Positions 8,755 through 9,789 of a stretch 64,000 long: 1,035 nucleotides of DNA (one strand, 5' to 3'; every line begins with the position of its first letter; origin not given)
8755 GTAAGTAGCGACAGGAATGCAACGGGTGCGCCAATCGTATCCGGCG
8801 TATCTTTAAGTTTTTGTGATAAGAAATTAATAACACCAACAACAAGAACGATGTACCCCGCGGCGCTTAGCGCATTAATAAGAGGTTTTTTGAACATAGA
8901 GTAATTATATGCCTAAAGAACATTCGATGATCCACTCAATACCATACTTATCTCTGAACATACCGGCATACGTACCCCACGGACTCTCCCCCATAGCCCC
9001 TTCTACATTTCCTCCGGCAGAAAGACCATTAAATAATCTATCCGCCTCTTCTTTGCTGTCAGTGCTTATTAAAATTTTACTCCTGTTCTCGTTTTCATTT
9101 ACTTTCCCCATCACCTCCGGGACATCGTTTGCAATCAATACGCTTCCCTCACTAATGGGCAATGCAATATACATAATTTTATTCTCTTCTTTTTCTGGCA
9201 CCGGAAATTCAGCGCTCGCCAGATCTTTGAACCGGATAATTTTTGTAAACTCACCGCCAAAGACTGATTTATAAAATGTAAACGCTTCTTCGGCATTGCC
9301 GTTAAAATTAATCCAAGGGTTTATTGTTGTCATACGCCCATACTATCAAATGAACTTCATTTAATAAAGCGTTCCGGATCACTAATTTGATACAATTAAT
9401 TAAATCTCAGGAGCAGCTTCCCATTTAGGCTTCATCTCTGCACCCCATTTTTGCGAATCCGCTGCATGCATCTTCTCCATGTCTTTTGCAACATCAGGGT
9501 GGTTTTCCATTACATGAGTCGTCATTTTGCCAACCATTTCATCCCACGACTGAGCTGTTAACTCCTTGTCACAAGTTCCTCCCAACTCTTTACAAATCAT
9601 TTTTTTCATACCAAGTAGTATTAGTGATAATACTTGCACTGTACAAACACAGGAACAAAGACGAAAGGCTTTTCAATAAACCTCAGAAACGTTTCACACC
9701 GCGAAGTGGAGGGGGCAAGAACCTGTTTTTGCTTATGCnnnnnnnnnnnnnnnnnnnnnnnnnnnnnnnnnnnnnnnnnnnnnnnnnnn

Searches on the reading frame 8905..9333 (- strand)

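Call 4: search_protein_families(library=pfam, proteins=[window:8905-9333:-], max_evalue=0.01)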
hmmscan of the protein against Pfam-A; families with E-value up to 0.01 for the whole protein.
window:8905-9333:- (142 aa): 2 families
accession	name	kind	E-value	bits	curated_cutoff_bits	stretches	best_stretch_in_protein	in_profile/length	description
PF00903.31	Glyoxalase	-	2.1e-10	41.5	20.6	1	11-134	9-119/121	Glyoxalase/Bleomycin resistance protein/Dioxygenase superfamily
PF06983.19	3-dmu-9_3-mt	-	3.5e-10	40.9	24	1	4-136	3-115/116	3-demethylubiquinone-9 3-methyltransferase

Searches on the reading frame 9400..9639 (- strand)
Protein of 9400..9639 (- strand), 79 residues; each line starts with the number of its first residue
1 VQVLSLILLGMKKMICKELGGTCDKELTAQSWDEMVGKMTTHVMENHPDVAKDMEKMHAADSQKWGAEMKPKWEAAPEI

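Call 4: search_protein_families(library=pfam, proteins=[window:9400-9639:-], max_evalue=0.01)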
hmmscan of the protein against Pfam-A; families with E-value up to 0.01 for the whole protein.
window:9400-9639:- (79 aa): 1 family
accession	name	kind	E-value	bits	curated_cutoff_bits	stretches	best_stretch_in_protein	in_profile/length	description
PF06348.16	DUF1059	-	0.00081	20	21.1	1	11-54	1-46/56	Protein of unknown function (DUF1059)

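Call 72: search_protein_families(library=ncbifam, proteins=[window:9400-9609:-], max_evalue=0.1)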
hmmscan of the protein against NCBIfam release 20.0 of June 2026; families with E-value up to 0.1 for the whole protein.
window:9400-9609:- (69 aa): 0 families
